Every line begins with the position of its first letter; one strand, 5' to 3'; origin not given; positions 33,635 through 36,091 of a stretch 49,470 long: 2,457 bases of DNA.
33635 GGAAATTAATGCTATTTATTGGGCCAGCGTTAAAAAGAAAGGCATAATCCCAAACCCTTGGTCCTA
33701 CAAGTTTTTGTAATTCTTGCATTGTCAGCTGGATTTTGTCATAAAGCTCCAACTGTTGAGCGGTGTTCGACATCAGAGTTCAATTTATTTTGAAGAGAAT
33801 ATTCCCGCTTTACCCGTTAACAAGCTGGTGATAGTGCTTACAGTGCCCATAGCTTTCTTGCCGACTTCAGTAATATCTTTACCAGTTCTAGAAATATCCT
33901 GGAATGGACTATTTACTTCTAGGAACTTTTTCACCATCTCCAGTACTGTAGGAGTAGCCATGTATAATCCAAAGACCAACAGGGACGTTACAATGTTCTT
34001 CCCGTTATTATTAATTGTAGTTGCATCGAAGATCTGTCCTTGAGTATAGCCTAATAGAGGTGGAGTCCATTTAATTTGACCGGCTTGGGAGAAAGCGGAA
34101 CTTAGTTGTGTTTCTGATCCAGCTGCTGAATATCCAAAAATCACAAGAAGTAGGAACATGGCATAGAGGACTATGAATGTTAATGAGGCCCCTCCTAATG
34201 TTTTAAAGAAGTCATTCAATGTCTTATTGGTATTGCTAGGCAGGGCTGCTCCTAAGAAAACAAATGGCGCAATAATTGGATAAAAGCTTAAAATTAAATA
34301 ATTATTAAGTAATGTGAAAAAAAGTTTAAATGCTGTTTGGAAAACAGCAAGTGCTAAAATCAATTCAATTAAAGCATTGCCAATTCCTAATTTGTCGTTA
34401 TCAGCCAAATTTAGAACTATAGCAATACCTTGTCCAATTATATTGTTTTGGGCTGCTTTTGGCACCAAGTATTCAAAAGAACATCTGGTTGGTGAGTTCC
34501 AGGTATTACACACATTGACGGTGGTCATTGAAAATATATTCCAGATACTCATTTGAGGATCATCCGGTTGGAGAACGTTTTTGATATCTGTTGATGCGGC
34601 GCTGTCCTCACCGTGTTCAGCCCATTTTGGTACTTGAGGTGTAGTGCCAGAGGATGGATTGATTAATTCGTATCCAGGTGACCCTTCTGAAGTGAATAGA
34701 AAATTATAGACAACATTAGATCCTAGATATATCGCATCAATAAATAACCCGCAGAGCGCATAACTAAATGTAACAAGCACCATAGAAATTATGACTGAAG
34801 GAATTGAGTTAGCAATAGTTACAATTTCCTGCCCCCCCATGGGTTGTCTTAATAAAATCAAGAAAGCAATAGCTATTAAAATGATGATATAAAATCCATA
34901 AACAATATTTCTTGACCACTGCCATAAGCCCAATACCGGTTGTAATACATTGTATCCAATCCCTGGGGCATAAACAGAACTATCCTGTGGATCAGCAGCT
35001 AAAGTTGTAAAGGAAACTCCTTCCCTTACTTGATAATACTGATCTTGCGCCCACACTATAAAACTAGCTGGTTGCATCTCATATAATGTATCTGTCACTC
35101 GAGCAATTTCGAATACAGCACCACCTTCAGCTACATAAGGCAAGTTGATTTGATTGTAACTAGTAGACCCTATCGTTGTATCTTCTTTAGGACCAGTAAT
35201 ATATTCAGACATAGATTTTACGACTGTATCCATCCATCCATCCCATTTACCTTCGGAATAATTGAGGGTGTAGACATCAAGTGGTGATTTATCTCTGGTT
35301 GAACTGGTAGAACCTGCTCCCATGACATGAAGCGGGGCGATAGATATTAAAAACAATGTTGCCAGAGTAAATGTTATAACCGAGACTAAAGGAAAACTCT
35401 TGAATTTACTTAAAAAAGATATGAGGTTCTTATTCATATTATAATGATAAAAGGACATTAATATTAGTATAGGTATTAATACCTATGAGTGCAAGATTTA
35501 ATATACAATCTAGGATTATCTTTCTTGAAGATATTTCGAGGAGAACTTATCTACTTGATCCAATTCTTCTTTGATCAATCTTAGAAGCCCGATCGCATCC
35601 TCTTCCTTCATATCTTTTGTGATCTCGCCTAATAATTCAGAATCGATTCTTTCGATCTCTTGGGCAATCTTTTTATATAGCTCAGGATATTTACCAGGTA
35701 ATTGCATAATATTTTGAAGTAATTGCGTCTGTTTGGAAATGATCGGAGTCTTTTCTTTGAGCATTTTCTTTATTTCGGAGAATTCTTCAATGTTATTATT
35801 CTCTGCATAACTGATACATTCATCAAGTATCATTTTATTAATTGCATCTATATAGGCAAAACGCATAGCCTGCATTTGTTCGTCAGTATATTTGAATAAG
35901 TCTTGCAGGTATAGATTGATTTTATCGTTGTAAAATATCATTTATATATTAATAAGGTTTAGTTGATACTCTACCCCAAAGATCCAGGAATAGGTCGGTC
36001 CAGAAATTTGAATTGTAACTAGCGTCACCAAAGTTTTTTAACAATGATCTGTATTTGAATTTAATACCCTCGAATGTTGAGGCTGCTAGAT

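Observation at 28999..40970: Six-gene, 12-kb orphan operon encoding a putative membrane-embedded complex with no recognisable family or NTPase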

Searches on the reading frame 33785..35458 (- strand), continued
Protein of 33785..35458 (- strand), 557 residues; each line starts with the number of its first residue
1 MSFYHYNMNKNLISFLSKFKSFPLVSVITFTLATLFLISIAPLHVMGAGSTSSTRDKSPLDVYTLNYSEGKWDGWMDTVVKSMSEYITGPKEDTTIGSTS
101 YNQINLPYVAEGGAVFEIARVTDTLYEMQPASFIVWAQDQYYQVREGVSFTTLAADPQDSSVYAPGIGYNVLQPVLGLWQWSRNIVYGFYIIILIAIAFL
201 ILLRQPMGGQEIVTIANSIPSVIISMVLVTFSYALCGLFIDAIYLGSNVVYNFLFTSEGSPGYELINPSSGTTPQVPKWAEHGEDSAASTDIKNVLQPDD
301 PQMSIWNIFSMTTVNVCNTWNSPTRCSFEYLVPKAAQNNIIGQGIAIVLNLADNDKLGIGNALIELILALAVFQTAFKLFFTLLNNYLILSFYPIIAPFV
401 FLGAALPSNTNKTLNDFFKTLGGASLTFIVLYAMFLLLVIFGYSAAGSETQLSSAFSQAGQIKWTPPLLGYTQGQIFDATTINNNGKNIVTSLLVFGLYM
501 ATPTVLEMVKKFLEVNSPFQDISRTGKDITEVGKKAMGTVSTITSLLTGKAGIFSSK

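Call 82: fold_search(model_id=the predicted structure, library=pdb)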
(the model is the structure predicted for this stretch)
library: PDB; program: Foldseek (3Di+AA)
matches with E <= 10: 212; with E <= 0.001: 0
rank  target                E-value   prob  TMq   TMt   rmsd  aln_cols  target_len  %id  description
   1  8rtd_L                8.8e-02  0.90  0.21  0.35  12.7       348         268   14  Stalk-Arches-IMC structure from the fully-assembled R388 type IV secretion system determined by cryo-EM. (released 2024-06-19)
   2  8rt9_F                1.2e-01  0.97  0.25  0.42  10.6       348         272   12  Stalk complex full-length structure (TrwJ/VirB5-TrwI/VirB6) from the fully-assembled R388 type IV secretion system det (released 2024-06-19)
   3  7o3v_J                1.8e-01  0.91  0.22  0.40  11.5       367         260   10  Stalk complex structure (TrwJ/VirB5-TrwI/VirB6) from the fully-assembled R388 type IV secretion system determined by c (released 2022-06-22)
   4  7o3v_G                4.6e-01  0.41  0.17  0.30  14.0       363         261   11  Stalk complex structure (TrwJ/VirB5-TrwI/VirB6) from the fully-assembled R388 type IV secretion system determined by c (released 2022-06-22)
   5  6me7_B                7.9e-01  0.08  0.10  0.13  25.5       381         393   12  XFEL crystal structure of human melatonin receptor MT2 (H208A) in complex with 2-phenylmelatonin (released 2019-04-24)
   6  9ngy_FP1              8.3e-01  0.28  0.18  0.13  25.0       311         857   12  In situ cryo-EM structure of protochannel (DotA-IcmX) of the Legionella Dot/Icm T4SS machine (released 2025-09-17)
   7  7voj_A                8.6e-01  0.06  0.09  0.12  30.7       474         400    9  Al-bound structure of the AtALMT1 mutant M60A (released 2021-12-01)
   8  7s5x_E                1.1e+00  0.06  0.10  0.05  33.2       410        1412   14  Human KATP channel in open conformation, focused on Kir and one SUR, position 1 (released 2021-12-01)
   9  8jlq_R                1.2e+00  0.06  0.09  0.15  26.8       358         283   11  Fenoldopam-bound hTAAR1-Gs protein complex (released 2023-11-15)
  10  6eyu_C                1.4e+00  0.08  0.10  0.20  23.2       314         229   12  Crystal structure of the inward H(+) pump xenorhodopsin (released 2017-12-13)
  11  8j9n_B                1.5e+00  0.08  0.12  0.17  25.7       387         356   11  Gq bound FZD1 in ligand-free state (released 2024-01-17)
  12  8g0b_a                1.5e+00  0.07  0.09  0.17  22.7       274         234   13  Cryo-EM structure of TBAJ-876-bound Mycobacterium smegmatis ATP synthase FO region (released 2023-02-15)
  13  5l7d_B                1.8e+00  0.04  0.10  0.09  30.7       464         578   12  Structure of human Smoothened in complex with cholesterol (released 2016-07-20)
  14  7x0t_A                1.8e+00  0.04  0.09  0.09  31.1       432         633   12  Cryo-EM structure of human ABCD1 E630Q in the presence of C26:0-CoA and ATP (released 2023-03-22)
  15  7vq3_A                1.9e+00  0.04  0.10  0.12  30.5       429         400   11  The apo-state AtALMT1 structures at pH 5 (ALMT1apo/pH5) (released 2021-12-01)
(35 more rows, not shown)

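Call 83: find_encoding_contigs(protein=P0185, flank=10000, max_places=1)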
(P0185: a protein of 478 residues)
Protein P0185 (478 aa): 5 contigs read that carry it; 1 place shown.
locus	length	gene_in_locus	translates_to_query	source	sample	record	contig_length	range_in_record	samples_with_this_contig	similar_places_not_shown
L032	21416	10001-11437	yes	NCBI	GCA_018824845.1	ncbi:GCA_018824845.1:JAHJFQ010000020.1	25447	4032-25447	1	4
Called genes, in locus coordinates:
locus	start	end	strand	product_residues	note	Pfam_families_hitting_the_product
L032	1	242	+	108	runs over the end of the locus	PF18895:T4SS_pilin (weak)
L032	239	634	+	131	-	PF18895:T4SS_pilin (weak)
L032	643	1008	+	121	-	PF18895:T4SS_pilin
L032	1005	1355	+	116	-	PF18895:T4SS_pilin (weak)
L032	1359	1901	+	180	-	PF18895:T4SS_pilin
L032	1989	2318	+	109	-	PF18895:T4SS_pilin (weak)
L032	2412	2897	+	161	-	PF18895:T4SS_pilin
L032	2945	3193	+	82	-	-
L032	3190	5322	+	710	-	PF02861:Clp_N (weak), PF23569:NBD_SMAX1, PF00004:AAA, PF17871:AAA_lid_9, PF00158:Sigma54_activat, PF07724:AAA_2, PF07728:AAA_5, PF10431:ClpB_D2-small, +10 more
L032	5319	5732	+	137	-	-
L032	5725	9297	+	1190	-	-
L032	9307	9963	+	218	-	PF13205:Big_5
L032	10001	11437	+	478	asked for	-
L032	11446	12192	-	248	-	-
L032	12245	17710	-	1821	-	-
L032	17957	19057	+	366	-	PF00438:S-AdoMet_synt_N, PF02772:S-AdoMet_synt_M, PF02773:S-AdoMet_synt_C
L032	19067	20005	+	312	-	PF00294:PfkB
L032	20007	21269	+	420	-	PF05221:AdoHcyase, PF02826:2-Hacid_dh_C, PF00670:AdoHcyase_NAD, PF07991:KARI_N (weak)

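Call 84: find_encoding_contigs(protein=P0187, flank=10000, max_places=1)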
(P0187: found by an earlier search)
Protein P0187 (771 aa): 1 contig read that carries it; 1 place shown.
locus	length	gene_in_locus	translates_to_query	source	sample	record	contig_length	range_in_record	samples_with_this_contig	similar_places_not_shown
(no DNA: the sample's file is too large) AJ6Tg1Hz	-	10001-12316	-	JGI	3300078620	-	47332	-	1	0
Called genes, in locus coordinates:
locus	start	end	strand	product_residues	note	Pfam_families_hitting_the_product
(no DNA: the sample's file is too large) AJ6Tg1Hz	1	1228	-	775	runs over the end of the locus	PF00403:HMA, PF00122:E1-E2_ATPase, PF00702:Hydrolase, PF08282:Hydrolase_3 (faint)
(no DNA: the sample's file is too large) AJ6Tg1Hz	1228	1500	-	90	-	PF02583:Trns_repr_metal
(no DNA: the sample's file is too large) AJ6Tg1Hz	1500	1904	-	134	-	PF13473:Cupredoxin_1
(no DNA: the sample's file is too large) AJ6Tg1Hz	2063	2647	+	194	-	PF07987:DUF1775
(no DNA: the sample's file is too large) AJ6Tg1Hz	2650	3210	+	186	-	-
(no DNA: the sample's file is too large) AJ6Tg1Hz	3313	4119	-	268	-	PF02325:CCB3_YggT (faint)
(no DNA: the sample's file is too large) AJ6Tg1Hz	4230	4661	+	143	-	-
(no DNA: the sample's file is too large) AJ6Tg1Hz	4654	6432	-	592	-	PF04675:DNA_ligase_A_N, PF01068:DNA_ligase_A_M, PF01331:mRNA_cap_enzyme (faint), PF04679:DNA_ligase_A_C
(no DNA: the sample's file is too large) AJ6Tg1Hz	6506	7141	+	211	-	PF00160:Pro_isomerase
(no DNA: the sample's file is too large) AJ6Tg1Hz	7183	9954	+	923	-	PF26449:DUF8128, PF02534:T4SS-DNA_transf (weak), PF01935:DUF87 (weak), PF10412:TrwB_AAD_bind (weak), PF12696:TraG-D_C (weak)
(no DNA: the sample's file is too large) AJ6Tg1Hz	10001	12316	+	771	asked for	-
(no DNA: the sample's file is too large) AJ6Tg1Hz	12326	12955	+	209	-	-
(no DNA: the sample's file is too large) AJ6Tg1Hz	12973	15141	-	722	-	PF05345:He_PIG, PF17963:Big_9 (weak), PF00028:Cadherin (faint)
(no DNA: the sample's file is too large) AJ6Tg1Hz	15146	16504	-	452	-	PF01547:SBP_bac_1, PF13416:SBP_bac_8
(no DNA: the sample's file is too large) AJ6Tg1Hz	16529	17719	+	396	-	-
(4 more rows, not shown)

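Call 85: find_related_loci(query=A2, collection=viral_contigs, flank=10000)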
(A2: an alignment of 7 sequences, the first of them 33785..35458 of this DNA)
Query A2 (557 aa) in viral_contigs; peptide patterns used: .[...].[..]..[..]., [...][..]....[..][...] (x = any residue, [..] = any of these).
65 stretches matched a pattern, but none encodes a relative of the query by tblastn (E <= 1e-3).

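Call 92: find_encoding_contigs(protein=P0163, flank=10000, max_places=2)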
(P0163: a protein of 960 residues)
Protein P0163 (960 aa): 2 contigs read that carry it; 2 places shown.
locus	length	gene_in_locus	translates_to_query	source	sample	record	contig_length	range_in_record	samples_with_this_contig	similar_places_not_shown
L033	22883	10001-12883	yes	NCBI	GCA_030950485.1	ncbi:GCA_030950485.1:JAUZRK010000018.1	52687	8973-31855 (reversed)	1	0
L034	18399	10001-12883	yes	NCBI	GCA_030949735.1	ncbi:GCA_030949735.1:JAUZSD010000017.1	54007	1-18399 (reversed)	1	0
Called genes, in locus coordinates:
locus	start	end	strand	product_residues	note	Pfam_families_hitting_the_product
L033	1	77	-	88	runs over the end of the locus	-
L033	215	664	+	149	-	PF22811:Zn_ribbon_NrdR, PF03477:ATP-cone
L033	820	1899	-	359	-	-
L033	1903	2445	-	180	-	PF01327:Pep_deformylase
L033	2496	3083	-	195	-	PF10502:Peptidase_S26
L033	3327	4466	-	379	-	PF00953:Glycos_transf_4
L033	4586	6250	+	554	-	PF01541:GIY-YIG (weak), PF27096:UvrC_M, PF02151:UVR, PF08459:UvrC_RNaseH_dom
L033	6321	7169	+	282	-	-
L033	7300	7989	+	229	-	-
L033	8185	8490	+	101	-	-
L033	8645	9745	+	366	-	-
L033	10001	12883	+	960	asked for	-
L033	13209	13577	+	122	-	-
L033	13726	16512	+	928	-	-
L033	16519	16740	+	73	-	-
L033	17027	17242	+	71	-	-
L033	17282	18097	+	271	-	-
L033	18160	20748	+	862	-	PF00122:E1-E2_ATPase, PF00702:Hydrolase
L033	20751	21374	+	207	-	PF09335:VTT_dom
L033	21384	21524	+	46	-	-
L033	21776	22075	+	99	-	-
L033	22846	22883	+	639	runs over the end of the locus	PF01411:tRNA-synt_2c, PF07973:tRNA_SAD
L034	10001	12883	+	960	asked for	-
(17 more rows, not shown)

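Call 93: search_protein_families(library=pfam, proteins=[L033:13726-16509:+, L033:8645-9742:+, L033:6321-7166:+, L033:7300-7986:+, L033:17282-18094:+, L032:5725-9294:+, L032:5319-5729:+, L032:11449-12192:-, L032:12248-17710:-, L032:9307-9960:+], max_evalue=0.05)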
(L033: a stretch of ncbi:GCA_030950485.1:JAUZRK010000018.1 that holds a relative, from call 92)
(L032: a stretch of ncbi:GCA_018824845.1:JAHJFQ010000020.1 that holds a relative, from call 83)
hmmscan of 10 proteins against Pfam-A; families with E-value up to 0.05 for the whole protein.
L033:13726-16509:+ (928 aa): 0 families

L033:8645-9742:+ (366 aa): 0 families

L033:6321-7166:+ (282 aa): 1 family
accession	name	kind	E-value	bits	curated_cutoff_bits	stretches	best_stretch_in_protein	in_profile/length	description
PF02325.22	YGGT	-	0.0031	18.3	27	0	18-62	6-48/70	YGGT family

L033:7300-7986:+ (229 aa): 0 families

L033:17282-18094:+ (271 aa): 0 families

L032:5725-9294:+ (1190 aa): 1 family
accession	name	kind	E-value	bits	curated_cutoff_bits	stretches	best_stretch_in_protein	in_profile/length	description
PF05257.22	CHAP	-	5e-05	24.2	26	1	1069-1142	5-70/81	CHAP domain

L032:5319-5729:+ (137 aa): 0 families

L032:11449-12192:- (248 aa): 0 families

L032:12248-17710:- (1821 aa): 0 families

L032:9307-9960:+ (218 aa): 1 family
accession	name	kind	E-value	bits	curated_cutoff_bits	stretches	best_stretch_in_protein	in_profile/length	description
PF13205.12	Big_5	-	7.7e-11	43.1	23.6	1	42-130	4-105/105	Bacterial Ig-like domain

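Call 96: search_protein_families(library=padloc, proteins=[window:33785-35458:-], max_evalue=0.01)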
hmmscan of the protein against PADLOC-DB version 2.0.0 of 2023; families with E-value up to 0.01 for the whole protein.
window:33785-35458:- (557 aa): 0 families

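Call 98: fold_search(model_id=the predicted structure, library=viral)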
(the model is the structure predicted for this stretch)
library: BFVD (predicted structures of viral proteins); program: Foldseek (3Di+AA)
matches with E <= 10: 150; with E <= 0.001: 0
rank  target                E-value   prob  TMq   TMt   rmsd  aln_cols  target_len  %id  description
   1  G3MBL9                2.1e-03  1.00  0.26  0.42  21.4       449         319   12  Gp153 [Bacillus phage G]
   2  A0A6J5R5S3            1.1e-01  0.95  0.25  0.34  14.8       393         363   13  TrbL Type IV secretory pathway, TrbL components [uncultured Caudovirales phage]
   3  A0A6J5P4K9            1.5e-01  0.13  0.11  0.10  33.4       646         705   13  LT_GEWL domain containing protein [uncultured Caudovirales phage]
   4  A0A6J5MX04            1.5e-01  0.11  0.08  0.10  40.6       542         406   10  Intramolecular chaperone auto-processing domain containing protein [uncultured Caudovirales phage]
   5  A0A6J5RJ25            1.7e-01  0.13  0.11  0.09  45.2       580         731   10  Uncharacterized protein [uncultured Caudovirales phage]
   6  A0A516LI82            2.6e-01  0.11  0.11  0.11  25.9       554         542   11  (no name in the UniProt tables at hand)
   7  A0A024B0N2            2.7e-01  0.95  0.19  0.45  19.0       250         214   14  Uncharacterized protein [Bacillus phage Evoli]
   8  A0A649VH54            3.4e-01  0.06  0.08  0.06  33.5       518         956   10  (no name in the UniProt tables at hand)
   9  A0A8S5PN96            3.5e-01  0.08  0.09  0.11  37.1       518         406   10  Uncharacterized protein [Myoviridae sp. ctwwN25]
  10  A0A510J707            3.8e-01  0.12  0.11  0.13  32.2       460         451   13  Envelope glycoprotein M [pteropodid alphaherpesvirus 2]
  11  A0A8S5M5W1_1          3.8e-01  0.05  0.08  0.06  33.9       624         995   12  Tail tape measure (Fragment) [Siphoviridae sp. ctQyg71]
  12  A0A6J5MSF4            5.2e-01  0.06  0.08  0.09  49.5       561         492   11  Uncharacterized protein [uncultured Caudovirales phage]
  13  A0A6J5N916            5.4e-01  0.08  0.10  0.06  35.5       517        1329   11  Intramolecular chaperone auto-processing domain containing protein [uncultured Caudovirales phage]
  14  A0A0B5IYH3            6.7e-01  0.05  0.09  0.09  32.0       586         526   13  DUF5848 domain-containing protein [Pandoravirus inopinatum]
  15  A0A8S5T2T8            8.2e-01  0.09  0.14  0.09  28.9       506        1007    9  Tail length tape measure protein [Siphoviridae sp. ctEeW6]
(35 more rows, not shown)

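Call 106: search_dna_similar(query=window:33788-35458:-, collection=plasmids, mode=protein, max_evalue=0.1, max_rows=10)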
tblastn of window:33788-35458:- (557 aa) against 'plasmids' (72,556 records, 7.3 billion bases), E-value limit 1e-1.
No match.

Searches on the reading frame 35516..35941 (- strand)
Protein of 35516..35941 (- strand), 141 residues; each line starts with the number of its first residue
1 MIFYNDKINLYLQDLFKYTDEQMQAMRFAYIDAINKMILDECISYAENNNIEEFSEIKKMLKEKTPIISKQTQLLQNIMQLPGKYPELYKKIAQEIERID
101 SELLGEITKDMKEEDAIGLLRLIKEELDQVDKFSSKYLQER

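Call 5: search_protein_families(library=pfam, proteins=[window:35516-35941:-], max_evalue=1)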
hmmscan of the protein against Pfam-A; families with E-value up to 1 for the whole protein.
window:35516-35941:- (141 aa): 5 families
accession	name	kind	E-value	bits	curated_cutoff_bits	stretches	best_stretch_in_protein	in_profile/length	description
PF22309.2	HK-GC-Chemotax_sensor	-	0.015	15.8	27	1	20-86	36-104/122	HK/GC/Chemotaxis protein-like, sensor domain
PF00067.27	p450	-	0.1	11.8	22.8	1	24-115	143-240/462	Cytochrome P450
PF10621.14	FpoO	-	0.11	13.2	25.2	1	26-83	24-81/110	F420H2 dehydrogenase subunit FpoO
PF15508.11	NAAA-beta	-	0.12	13.2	27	0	59-98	20-61/63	beta subunit of N-acylethanolamine-hydrolyzing acid amidase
PF09943.14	DUF2175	-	0.5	11.1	25.1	1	25-78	42-95/98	Uncharacterized protein conserved in archaea (DUF2175)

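Call 6: search_protein_families(library=ncbifam, proteins=[window:35516-35941:-], max_evalue=1)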
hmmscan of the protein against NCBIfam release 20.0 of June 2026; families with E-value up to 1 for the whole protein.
window:35516-35941:- (141 aa): 3 families
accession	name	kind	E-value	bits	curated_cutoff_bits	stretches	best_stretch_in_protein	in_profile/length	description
NF006267.0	PRK08416.1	equivalog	0.012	15.3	369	1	43-100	35-89/260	enoyl-ACP reductase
NF041201.1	recomb_XisF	equivalog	0.12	11.3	375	1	9-119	320-430/465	fdxN element excision recombinase XisF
NF002204.1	PRK01077.1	equivalog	0.13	11.1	254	1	40-112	242-314/420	cobyrinic acid a,c-diamide synthase CobB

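Call 10: search_protein_families(library=phrogs, proteins=[window:35516-35941:-], max_evalue=0.1)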
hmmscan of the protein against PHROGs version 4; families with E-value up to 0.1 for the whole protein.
window:35516-35941:- (141 aa): 0 families

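Call 96: search_protein_families(library=padloc, proteins=[window:35516-35941:-], max_evalue=0.01)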
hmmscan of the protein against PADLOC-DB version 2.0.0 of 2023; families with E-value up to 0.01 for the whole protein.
window:35516-35941:- (141 aa): 0 families

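Call 111: search_solved_structures(query=A10, max_evalue=1)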
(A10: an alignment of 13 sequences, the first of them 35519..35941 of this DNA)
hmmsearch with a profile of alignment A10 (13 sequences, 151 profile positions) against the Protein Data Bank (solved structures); distinct sequences matched with E-value up to 1: 10.
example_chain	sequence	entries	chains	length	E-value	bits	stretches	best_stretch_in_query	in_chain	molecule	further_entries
8b6g_CG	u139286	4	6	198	0.011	18.9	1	48-111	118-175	SDHTT3 | chain 77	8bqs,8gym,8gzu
3qkr_B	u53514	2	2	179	0.043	16.9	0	113-136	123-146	DNA double-strand break repair rad50 ATPase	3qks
1ii8_B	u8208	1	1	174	0.045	16.9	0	113-136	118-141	Rad50 ABC-ATPase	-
9hae_B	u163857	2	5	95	0.12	15.4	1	91-147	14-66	DerF7_binder2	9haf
9jfl_B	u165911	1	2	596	0.16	15.1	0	56-114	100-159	DUF262 domain-containing protein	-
1use_A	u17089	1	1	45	0.19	14.9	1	89-117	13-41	VASODILATOR-STIMULATED PHOSPHOPROTEIN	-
5x7v_A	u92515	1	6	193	0.32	14.1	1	41-134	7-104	Nucleosome assembly protein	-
9r1o_A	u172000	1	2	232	0.76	12.9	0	58-105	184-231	sc-apCC-6-DPH-NR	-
5ibk_B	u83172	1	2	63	0.94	12.6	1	94-128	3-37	F-box/WD repeat-containing protein 7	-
8gjg_A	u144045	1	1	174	0.97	12.6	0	73-102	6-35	gluc_A04_0005 Binder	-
